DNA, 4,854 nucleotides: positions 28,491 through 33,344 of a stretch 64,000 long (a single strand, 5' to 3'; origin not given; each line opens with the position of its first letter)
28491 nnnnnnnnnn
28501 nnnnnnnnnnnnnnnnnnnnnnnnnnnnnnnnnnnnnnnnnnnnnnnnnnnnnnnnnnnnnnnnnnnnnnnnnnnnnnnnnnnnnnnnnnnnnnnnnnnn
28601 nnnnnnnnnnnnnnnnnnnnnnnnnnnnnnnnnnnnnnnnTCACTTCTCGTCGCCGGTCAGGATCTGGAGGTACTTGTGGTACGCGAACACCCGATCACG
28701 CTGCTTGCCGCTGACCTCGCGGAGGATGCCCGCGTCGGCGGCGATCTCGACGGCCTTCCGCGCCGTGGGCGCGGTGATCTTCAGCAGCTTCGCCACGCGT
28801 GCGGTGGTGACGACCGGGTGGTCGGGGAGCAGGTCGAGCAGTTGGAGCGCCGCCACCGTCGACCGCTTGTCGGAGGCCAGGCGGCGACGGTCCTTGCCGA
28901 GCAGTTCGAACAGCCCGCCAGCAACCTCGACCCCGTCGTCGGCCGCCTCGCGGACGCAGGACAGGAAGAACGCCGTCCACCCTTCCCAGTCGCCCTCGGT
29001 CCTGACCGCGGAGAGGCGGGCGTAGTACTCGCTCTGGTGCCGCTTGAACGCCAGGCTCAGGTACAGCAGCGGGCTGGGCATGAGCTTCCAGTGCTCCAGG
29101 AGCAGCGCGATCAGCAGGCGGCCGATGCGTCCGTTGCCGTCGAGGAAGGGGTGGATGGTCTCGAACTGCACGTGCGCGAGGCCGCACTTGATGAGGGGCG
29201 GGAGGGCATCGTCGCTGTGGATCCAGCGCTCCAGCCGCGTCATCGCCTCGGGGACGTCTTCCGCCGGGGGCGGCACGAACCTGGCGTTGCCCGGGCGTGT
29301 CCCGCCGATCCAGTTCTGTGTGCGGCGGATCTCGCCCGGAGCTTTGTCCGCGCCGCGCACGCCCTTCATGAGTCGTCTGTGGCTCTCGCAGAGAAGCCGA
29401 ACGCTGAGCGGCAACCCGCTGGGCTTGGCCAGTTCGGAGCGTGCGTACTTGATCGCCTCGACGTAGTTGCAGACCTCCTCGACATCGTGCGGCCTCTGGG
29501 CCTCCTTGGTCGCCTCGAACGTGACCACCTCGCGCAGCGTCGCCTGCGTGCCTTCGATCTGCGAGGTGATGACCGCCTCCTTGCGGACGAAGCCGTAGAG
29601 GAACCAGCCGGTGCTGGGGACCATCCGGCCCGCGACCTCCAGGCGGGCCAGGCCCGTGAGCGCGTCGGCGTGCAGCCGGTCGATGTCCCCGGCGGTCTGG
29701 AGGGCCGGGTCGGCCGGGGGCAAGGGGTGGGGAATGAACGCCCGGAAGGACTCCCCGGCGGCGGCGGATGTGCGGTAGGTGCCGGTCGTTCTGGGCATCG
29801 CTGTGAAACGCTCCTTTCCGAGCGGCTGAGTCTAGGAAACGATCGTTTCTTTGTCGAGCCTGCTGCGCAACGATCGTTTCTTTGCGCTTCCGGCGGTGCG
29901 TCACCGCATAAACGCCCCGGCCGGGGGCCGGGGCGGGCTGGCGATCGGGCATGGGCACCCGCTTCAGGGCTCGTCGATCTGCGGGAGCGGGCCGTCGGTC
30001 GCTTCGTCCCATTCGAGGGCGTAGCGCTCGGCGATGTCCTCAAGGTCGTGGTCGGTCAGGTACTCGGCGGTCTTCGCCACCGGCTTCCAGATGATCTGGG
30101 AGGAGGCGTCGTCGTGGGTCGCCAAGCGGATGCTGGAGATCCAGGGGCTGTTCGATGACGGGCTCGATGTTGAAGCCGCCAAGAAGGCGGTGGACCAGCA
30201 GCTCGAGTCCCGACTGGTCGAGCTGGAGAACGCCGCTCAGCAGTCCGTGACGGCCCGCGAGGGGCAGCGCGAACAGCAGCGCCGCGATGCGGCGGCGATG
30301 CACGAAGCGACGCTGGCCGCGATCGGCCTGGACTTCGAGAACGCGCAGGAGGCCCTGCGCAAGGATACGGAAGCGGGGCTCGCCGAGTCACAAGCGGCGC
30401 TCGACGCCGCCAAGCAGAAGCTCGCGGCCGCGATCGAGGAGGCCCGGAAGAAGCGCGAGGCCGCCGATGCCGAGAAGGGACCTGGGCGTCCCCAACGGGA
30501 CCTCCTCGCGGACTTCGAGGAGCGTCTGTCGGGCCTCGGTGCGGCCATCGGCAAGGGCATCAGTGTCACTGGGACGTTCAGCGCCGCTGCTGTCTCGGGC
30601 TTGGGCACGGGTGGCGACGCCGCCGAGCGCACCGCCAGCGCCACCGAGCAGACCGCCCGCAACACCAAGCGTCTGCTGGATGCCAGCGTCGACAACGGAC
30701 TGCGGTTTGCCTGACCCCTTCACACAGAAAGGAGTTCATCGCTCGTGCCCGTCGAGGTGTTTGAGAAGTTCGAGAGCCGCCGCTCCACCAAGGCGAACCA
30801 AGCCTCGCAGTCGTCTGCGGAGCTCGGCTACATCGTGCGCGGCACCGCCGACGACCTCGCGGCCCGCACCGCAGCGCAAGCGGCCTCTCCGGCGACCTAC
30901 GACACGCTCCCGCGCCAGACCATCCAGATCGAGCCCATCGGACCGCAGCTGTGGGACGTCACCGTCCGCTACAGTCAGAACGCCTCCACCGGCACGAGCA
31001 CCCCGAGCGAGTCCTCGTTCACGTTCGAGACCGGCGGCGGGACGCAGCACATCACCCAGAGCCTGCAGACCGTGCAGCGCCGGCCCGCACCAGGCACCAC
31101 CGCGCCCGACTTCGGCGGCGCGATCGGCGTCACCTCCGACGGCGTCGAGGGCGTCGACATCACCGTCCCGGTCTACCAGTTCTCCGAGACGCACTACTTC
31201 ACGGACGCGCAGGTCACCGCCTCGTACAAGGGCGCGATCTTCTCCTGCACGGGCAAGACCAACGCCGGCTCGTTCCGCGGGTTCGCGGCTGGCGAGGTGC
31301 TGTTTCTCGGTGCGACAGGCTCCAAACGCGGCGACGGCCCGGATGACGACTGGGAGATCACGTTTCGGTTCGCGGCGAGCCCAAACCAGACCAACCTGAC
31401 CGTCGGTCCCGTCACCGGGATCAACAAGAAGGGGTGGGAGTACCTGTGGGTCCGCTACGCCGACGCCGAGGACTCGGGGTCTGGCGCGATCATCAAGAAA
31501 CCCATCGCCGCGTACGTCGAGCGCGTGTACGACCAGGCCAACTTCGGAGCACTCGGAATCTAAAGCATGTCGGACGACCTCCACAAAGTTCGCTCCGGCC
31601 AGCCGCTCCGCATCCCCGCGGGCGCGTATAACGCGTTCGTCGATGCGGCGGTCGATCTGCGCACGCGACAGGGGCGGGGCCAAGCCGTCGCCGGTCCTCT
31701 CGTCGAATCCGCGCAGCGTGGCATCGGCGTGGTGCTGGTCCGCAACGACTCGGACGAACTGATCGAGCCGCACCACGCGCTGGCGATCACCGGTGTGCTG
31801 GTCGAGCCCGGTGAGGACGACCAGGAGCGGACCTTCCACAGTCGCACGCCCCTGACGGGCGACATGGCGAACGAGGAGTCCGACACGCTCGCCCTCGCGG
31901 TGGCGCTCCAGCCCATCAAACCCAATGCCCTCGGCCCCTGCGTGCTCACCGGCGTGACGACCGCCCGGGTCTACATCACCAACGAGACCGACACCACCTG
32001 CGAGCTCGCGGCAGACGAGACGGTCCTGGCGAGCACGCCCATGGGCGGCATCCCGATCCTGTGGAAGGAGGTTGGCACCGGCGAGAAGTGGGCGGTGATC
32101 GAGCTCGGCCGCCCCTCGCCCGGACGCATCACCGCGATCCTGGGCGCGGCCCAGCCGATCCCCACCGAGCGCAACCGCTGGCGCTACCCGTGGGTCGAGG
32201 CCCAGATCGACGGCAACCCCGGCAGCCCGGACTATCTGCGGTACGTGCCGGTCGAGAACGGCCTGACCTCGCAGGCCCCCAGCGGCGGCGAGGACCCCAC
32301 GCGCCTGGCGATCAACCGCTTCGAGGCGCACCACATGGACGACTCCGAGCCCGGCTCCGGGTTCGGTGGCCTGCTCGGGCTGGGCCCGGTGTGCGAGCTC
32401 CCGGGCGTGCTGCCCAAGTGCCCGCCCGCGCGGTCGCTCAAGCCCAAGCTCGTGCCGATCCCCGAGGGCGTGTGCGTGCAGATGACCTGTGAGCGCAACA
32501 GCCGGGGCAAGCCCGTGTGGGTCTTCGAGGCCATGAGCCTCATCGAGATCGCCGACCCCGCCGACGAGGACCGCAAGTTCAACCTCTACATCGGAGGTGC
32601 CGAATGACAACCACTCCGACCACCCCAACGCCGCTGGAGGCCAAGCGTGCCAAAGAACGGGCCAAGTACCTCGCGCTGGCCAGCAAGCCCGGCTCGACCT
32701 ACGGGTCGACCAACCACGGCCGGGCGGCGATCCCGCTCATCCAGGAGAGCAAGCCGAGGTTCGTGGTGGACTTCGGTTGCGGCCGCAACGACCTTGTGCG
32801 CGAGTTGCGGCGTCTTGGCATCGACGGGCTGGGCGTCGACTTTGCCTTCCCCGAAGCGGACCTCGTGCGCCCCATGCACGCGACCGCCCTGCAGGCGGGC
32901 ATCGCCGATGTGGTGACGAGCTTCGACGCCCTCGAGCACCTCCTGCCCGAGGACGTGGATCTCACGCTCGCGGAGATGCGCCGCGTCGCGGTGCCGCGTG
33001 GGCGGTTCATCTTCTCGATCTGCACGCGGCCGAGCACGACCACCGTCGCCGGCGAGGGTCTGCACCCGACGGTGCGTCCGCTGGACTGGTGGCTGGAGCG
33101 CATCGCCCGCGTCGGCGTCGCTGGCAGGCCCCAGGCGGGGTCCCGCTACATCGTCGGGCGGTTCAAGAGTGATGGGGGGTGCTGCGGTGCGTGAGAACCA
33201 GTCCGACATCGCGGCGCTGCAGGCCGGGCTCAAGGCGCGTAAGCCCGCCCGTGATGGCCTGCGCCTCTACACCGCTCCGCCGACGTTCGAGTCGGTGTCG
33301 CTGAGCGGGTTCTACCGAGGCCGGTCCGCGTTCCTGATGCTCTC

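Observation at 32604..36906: Translationally coupled modification cassette around the Ser/Thr-rich Hint protein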

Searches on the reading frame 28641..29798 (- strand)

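Call 7: search_protein_families(library=pfam, proteins=[window:28641-29798:-], max_evalue=0.001)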
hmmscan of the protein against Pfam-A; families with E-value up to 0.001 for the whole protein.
window:28641-29798:- (385 aa): 3 families
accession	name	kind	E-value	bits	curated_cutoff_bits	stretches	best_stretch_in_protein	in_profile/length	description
PF02661.23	Fic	-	6.2e-22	78.7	24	1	130-234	1-93/93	Fic/DOC family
PF13784.11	Fic_N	-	1.2e-21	76.9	26.7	1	43-119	4-80/82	Fic/DOC family N-terminal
PF11972.14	HTH_13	-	9.7e-05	22.8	26.1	1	319-369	3-49/54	HTH DNA binding domain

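Call 8: search_protein_families(library=phrogs, proteins=[window:28641-29798:-], max_evalue=0.001)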
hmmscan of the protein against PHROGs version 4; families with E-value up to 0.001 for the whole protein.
window:28641-29798:- (385 aa): 2 families
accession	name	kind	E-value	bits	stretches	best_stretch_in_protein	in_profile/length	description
phrog_5978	-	unknown function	1.1e-81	275.8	1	20-381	3-363/364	-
phrog_11900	-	unknown function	1.9e-20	74.3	1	79-278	22-213/230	-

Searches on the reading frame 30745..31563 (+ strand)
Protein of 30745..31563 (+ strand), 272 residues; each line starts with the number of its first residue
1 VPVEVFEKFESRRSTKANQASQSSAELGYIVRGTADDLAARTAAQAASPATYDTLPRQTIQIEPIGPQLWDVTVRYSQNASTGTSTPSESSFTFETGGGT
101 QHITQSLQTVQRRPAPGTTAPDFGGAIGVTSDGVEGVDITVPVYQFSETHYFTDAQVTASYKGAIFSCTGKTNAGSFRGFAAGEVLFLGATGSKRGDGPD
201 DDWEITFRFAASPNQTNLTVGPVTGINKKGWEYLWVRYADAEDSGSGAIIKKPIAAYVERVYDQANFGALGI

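Call 5: search_protein_families(library=pfam, proteins=[window:30745-31563:+], max_evalue=0.1)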
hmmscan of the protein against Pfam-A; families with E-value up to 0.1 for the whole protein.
window:30745-31563:+ (272 aa): 0 families

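Call 6: search_protein_families(library=phrogs, proteins=[window:30745-31563:+], max_evalue=0.01)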
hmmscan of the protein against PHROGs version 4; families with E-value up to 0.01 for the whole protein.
window:30745-31563:+ (272 aa): 0 families

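Call 11: search_protein_families(library=ncbifam, proteins=[window:30745-31563:+], max_evalue=0.01)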
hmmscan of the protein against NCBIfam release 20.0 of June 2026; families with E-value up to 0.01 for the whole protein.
window:30745-31563:+ (272 aa): 0 families
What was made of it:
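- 30745..31563 (+): 272-aa protein of unknown fold, in the position that follows the tape-measure gene. It is conserved in all loci. No Pfam, PHROG or NCBIfam hit (calls 5, 6, 11).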

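Call 97: search_solved_structures(query=A5, max_evalue=5)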
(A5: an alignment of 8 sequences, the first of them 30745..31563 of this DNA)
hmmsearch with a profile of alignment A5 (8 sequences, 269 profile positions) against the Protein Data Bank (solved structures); distinct sequences matched with E-value up to 5: 2.
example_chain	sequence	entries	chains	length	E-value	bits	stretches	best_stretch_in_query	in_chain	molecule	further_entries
9mhk_A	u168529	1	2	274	0.53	13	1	3-94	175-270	Phosphoribosylglycinamide formyltransferase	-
9mhi_A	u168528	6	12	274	0.54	13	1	3-94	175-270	Phosphoribosylglycinamide formyltransferase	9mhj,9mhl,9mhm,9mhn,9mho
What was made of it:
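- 30745..31563 (+): No PDB hit with a profile (call 97).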

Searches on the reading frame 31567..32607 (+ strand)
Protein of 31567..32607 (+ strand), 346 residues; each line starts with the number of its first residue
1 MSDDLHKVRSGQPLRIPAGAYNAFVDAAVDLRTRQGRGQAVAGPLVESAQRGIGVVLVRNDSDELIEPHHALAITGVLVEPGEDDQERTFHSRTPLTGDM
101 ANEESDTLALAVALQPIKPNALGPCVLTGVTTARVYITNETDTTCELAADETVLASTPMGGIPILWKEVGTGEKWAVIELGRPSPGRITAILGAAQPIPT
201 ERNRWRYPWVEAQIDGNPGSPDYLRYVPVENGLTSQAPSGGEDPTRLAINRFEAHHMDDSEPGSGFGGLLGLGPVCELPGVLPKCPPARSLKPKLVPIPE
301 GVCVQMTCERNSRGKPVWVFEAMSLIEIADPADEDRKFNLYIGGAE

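Call 5: search_protein_families(library=pfam, proteins=[window:31567-32607:+], max_evalue=0.1)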
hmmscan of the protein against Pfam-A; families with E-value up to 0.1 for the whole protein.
window:31567-32607:+ (346 aa): 0 families

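Call 6: search_protein_families(library=phrogs, proteins=[window:31567-32607:+], max_evalue=0.01)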
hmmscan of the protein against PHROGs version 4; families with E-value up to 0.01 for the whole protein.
window:31567-32607:+ (346 aa): 0 families

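Call 11: search_protein_families(library=ncbifam, proteins=[window:31567-32607:+], max_evalue=0.01)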
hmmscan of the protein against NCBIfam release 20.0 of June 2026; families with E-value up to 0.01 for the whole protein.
window:31567-32607:+ (346 aa): 0 families

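Call 52: find_homologous_proteins(query=window:31567-32607:+, max_evalue=0.001)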
Query window:31567-32607:+ (346 aa): 102 proteins with E <= 0.001 among 6188 candidates.
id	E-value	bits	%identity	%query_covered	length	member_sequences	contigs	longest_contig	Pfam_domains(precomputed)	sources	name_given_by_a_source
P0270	3.0e-226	769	97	100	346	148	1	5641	-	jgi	-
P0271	4.0e-203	693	89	100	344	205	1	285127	-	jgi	jgi:hypothetical protein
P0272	1.1e-187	642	81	99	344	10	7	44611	-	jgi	jgi:hypothetical protein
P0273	1.1e-183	629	81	99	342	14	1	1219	-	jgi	-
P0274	1.6e-183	628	80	99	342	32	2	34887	-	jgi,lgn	-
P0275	6.8e-183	626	80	99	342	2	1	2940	-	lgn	-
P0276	2.0e-182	625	81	99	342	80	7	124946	-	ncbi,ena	-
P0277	1.2e-180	619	81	98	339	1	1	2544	-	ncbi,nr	ncbi:MAG: hypothetical protein IT438_01275 [Phycisphaerales bacterium]|nr:hypothetical protein [Phyc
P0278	5.6e-180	617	81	99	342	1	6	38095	-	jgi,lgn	jgi:hypothetical protein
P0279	5.7e-180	617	79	99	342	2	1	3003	-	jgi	jgi:hypothetical protein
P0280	6.3e-180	617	80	99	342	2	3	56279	-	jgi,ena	-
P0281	8.7e-180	616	80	99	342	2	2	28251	-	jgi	jgi:hypothetical protein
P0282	8.7e-179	613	79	99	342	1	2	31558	-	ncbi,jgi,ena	-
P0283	3.3e-177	608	76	99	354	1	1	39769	-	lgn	-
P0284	1.0e-176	606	78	99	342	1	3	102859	-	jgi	jgi:hypothetical protein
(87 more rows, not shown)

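Call 60: predict_structure(alignment_id=A4)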
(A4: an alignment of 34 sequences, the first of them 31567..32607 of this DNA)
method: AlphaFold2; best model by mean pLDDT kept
length: 346 residues; sequences in the alignment: 34
mean_pLDDT: 76.3   pTM: 0.62
mean pLDDT of the five models: 76.3, 75.8, 75.6, 73.4, 72.2
residues with pLDDT >= 90: 124; 70-90: 113; 50-70: 57; < 50: 52
segments of 3 or more residues with pLDDT < 50: 36-51, 258-279, 285-288, 340-346
pLDDT, mean of each block of 10 residues (from residue 1): 60 75 74 50 33 75 94 86 62 77 84 94 89 94 90 89 94 95 83 89 88 95 93 85 87 63 43 44 50 77 91 85 74 59 35
secondary structure, 60 per line:
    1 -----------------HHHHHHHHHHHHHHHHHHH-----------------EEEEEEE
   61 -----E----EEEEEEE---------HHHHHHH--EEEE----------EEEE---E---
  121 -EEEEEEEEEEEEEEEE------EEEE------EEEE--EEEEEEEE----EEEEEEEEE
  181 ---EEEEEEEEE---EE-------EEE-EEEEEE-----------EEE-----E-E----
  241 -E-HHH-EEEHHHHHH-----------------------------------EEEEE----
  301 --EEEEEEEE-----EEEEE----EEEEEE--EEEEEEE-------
elements in order: H18-36 E54-60 E71-77 H87-93 E96-99 E110-113 E122-137 E144-147 E154-157 E160-167 E172-180 E184-192 E205-207 E209-214 E226-228 E248-250 H251-256 E292-296 E303-310 E316-320 E325-330 E333-339
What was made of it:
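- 31567..32607 (+): 346-aa tail-fibre / receptor-binding-like protein. It is translationally coupled to the methyltransferase by ATGA at 32604. AF2 model with pLDDT 76 (call 60).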

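Call 62: fold_search(model_id=the predicted structure, library=pdb)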
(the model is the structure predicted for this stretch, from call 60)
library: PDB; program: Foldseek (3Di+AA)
matches with E <= 10: 158; with E <= 0.001: 0
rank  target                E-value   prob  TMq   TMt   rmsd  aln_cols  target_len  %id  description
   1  9kzj_H                2.0e-03  1.00  0.28  0.58   9.5       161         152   10  Cryo-EM structure of bacteriophage T1 capsid (released 2025-03-12)
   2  9kmg_b                2.8e-03  1.00  0.27  0.54   9.8       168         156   10  Cryo-EM Structure of Bacteriophage FCWL1 Capsid (released 2025-01-22)
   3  9kmg_a                3.6e-03  1.00  0.25  0.54   9.7       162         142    9  Cryo-EM Structure of Bacteriophage FCWL1 Capsid (released 2025-01-22)
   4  9kzj_I                4.2e-03  1.00  0.25  0.49  10.1       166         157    9  Cryo-EM structure of bacteriophage T1 capsid (released 2025-03-12)
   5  9kmh_ak               8.2e-03  1.00  0.28  0.58   7.8       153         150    8  The Composite Cryo-EM Structure of the Portal Vertex of Bacteriophage FCWL1 (released 2025-01-22)
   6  8hdt_G                1.7e-02  0.98  0.22  0.40  11.9       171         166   12  Cyanophage Pam3 capsid asymmetric unit (released 2023-01-18)
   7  8pkh_EJ               3.6e-02  0.95  0.21  0.39  13.8       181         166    6  Borrelia bacteriophage BB1 procapsid, fivefold-symmetrized outer shell (released 2023-07-12)
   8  8pkh_EO               3.6e-02  0.92  0.21  0.36  14.6       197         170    7  Borrelia bacteriophage BB1 procapsid, fivefold-symmetrized outer shell (released 2023-07-12)
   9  8pkh_FQ               3.6e-02  0.91  0.21  0.36  14.1       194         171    7  Borrelia bacteriophage BB1 procapsid, fivefold-symmetrized outer shell (released 2023-07-12)
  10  8pkh_DF               1.0e-01  0.84  0.21  0.41  11.8       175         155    7  Borrelia bacteriophage BB1 procapsid, fivefold-symmetrized outer shell (released 2023-07-12)
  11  8pkh_DS               1.0e-01  0.82  0.21  0.38  14.1       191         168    6  Borrelia bacteriophage BB1 procapsid, fivefold-symmetrized outer shell (released 2023-07-12)
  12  8pkh_DU               1.1e-01  0.84  0.20  0.40  12.3       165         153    8  Borrelia bacteriophage BB1 procapsid, fivefold-symmetrized outer shell (released 2023-07-12)
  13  8pkh_DO               1.2e-01  0.87  0.22  0.43  11.9       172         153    9  Borrelia bacteriophage BB1 procapsid, fivefold-symmetrized outer shell (released 2023-07-12)
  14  8pkh_DM               1.2e-01  0.87  0.22  0.43  12.3       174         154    7  Borrelia bacteriophage BB1 procapsid, fivefold-symmetrized outer shell (released 2023-07-12)
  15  8pkh_DI               1.2e-01  0.63  0.19  0.36  11.9       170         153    8  Borrelia bacteriophage BB1 procapsid, fivefold-symmetrized outer shell (released 2023-07-12)
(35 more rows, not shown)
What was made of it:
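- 31567..32607 (+): PDB matches are trimeric phage decoration proteins and phi29 gp12 (call 62).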

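Call 65: fold_search(model_id=the predicted structure, library=viral)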
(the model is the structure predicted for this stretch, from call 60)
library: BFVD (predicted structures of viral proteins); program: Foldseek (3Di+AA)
matches with E <= 10: 407; with E <= 0.001: 21
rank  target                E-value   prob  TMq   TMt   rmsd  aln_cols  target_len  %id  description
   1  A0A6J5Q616            1.2e-06  1.00  0.32  0.49  12.6       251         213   14  Uncharacterized protein [uncultured Caudovirales phage]
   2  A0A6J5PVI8            3.5e-06  1.00  0.26  0.42  11.0       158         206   22  Uncharacterized protein [uncultured Caudovirales phage]
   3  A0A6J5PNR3            3.9e-05  1.00  0.27  0.25  22.4       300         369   12  Uncharacterized protein [uncultured Caudovirales phage]
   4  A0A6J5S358            5.2e-05  1.00  0.27  0.11  32.0       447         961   13  Major tropism determinant N-terminal domain-containing protein [uncultured Caudovirales phage]
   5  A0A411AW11            7.9e-05  1.00  0.28  0.49   9.2       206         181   13  Structural protein [Pantoea phage vB_PagM_LIET2]
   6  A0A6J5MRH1            1.1e-04  1.00  0.28  0.17  27.5       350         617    9  Uncharacterized protein [uncultured Caudovirales phage]
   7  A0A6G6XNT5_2          1.3e-04  1.00  0.26  0.12  25.3       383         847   12  (no name in the UniProt tables at hand)
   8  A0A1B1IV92            1.6e-04  1.00  0.25  0.09  24.1       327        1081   10  (no name in the UniProt tables at hand)
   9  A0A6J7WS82            3.3e-04  0.99  0.27  0.20  26.2       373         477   11  Uncharacterized protein [uncultured Caudovirales phage]
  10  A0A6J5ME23            3.5e-04  1.00  0.26  0.20  12.9       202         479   16  Uncharacterized protein [uncultured Caudovirales phage]
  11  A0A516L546            4.1e-04  1.00  0.26  0.48  10.0       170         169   16  (no name in the UniProt tables at hand)
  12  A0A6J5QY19            4.5e-04  1.00  0.23  0.43   7.4       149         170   16  Uncharacterized protein [uncultured Caudovirales phage]
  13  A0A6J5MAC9            4.8e-04  0.99  0.26  0.13  23.4       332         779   11  Uncharacterized protein [uncultured Caudovirales phage]
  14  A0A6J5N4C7            5.5e-04  0.90  0.18  0.11  23.8       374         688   12  Uncharacterized protein [uncultured Caudovirales phage]
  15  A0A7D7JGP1            6.1e-04  1.00  0.26  0.18  32.9       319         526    9  (no name in the UniProt tables at hand)
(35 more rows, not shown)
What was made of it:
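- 31567..32607 (+): BFVD matches include Mtd N-terminal-domain, tail-fibre-like and preneck-appendage proteins, E down to 1e-6 (call 65).
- g31567 has a tail-fibre-like fold (calls 62, 65).
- Tried and rejected: The fold matches are to trimeric decoration, Mtd-N and fibre-type domains (calls 62, 65).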

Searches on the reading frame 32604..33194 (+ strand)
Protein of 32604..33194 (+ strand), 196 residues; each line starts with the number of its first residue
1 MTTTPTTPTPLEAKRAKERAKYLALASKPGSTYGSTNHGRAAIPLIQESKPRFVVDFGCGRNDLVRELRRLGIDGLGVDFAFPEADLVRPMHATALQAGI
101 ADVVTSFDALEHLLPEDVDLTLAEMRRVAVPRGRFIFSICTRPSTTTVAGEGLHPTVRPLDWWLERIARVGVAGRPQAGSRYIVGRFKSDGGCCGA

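Call 5: search_protein_families(library=pfam, proteins=[window:32604-33194:+], max_evalue=0.1)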
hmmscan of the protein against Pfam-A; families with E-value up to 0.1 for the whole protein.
window:32604-33194:+ (196 aa): 5 families
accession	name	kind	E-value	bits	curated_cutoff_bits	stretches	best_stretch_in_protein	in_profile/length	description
PF13489.12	Methyltransf_23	-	1.6e-09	38.2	27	1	49-166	21-136/164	Methyltransferase domain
PF08241.18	Methyltransf_11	-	1.1e-08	36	21.2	1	55-137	1-95/95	Methyltransferase domain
PF13649.12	Methyltransf_25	-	1.4e-05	26.2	27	1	54-133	1-97/97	Methyltransferase domain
PF08242.18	Methyltransf_12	-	0.00011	23.3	30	1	56-135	2-98/98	Methyltransferase domain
PF13847.12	Methyltransf_31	-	0.0028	17.8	27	1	85-141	61-113/145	Methyltransferase domain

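Call 6: search_protein_families(library=phrogs, proteins=[window:32604-33194:+], max_evalue=0.01)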
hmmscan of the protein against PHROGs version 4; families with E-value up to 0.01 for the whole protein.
window:32604-33194:+ (196 aa): 2 families
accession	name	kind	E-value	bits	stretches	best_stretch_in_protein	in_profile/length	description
phrog_24759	-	other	3.4e-11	44.3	1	89-170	100-182/204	methyltransferase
phrog_3382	-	other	0.0084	16.4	0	26-94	22-90/207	methyltransferase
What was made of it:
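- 32604..33194 (+): Class I SAM-dependent methyltransferase of 196 aa. The SAM-binding motif VDFGCG is at 32766-32783. Methyltransf_23 at 38.2 bits and Methyltransf_11 at 36 bits (call 5). phrog_24759 'methyltransferase' at 3.4e-11 (call 6).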

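Call 11: search_protein_families(library=ncbifam, proteins=[window:32604-33194:+], max_evalue=0.01)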
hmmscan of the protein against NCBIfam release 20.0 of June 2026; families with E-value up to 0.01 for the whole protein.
window:32604-33194:+ (196 aa): 2 families
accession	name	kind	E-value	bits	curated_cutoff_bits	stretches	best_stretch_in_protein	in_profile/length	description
NF045667.1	MTase_DVU1556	equivalog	3.1e-05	23.5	155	1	34-171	6-159/213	DVU_1556 family methyltransferase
NF004851.0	PRK06202.1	equivalog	0.0078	15.7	243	0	91-129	118-158/237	hypothetical protein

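Call 90: search_solved_structures(query=window:32604-33194:+, max_evalue=0.01)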
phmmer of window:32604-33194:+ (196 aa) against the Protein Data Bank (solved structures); distinct sequences matched with E-value up to 0.01: 1.
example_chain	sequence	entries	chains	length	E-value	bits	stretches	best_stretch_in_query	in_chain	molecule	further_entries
3e8s_A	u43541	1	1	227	0.0059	19.7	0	45-137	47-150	Putative SAM Dependent Methyltransferase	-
